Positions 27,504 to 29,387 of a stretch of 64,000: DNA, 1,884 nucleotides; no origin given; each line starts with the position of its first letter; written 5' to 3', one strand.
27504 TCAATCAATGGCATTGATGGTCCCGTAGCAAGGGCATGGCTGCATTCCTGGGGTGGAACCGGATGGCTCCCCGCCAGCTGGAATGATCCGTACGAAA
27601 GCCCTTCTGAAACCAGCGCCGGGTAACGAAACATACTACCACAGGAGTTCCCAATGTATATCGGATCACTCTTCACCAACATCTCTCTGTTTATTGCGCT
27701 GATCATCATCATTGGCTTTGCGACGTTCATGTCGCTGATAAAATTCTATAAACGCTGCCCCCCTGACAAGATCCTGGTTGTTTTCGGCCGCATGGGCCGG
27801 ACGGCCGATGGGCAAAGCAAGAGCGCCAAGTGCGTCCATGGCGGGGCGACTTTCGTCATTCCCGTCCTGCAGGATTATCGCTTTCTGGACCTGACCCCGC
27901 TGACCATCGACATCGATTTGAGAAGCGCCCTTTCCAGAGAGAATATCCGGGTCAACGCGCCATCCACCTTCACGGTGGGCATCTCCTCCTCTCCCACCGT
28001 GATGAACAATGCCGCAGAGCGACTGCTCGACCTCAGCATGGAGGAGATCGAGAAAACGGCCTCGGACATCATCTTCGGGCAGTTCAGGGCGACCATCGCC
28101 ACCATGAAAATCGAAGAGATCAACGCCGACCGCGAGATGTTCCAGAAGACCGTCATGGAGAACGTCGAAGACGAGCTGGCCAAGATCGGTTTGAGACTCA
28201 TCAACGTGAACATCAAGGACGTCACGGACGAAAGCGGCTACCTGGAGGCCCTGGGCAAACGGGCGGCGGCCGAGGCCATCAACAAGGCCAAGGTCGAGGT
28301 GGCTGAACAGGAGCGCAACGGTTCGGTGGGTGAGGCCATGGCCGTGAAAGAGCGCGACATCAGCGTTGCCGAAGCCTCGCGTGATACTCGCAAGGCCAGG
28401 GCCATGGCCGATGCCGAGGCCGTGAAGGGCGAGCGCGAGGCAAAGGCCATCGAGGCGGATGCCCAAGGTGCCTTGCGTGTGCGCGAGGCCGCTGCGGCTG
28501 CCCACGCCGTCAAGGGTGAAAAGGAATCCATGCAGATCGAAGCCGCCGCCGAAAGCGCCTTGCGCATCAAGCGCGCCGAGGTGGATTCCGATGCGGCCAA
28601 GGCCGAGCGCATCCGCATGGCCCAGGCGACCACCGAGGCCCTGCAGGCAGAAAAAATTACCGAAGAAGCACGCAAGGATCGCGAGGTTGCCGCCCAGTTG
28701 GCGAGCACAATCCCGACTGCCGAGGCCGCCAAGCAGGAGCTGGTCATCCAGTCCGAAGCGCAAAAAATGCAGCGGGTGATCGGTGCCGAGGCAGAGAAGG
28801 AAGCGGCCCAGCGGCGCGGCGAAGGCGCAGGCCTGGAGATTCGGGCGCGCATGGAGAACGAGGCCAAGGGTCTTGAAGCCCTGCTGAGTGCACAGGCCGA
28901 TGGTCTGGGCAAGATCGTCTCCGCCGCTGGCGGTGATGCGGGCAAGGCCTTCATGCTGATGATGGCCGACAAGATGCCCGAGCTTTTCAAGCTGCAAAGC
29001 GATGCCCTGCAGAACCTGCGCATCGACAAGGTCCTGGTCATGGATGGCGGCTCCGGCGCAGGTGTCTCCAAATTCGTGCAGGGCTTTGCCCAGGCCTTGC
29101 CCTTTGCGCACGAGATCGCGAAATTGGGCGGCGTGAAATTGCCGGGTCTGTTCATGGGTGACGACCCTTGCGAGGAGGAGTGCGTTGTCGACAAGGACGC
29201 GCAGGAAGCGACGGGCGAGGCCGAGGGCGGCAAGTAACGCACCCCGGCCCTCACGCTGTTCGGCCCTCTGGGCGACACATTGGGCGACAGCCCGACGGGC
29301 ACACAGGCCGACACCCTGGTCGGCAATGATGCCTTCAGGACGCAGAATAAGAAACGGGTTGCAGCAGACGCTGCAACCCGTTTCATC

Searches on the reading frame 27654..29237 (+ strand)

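Call 28: search_protein_families(library=pfam, proteins=[window:27654-29237:+], max_evalue=0.001)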
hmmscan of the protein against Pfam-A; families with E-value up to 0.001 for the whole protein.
window:27654-29237:+ (527 aa): 2 families
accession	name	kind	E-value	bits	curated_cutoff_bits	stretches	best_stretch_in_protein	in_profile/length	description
PF01145.31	Band_7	-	6.8e-28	98.3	23.6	1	36-220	4-175/176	SPFH domain / Band 7 family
PF13421.11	Band_7_1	-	5.8e-05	23.3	24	1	97-203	98-206/211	SPFH domain-Band 7 family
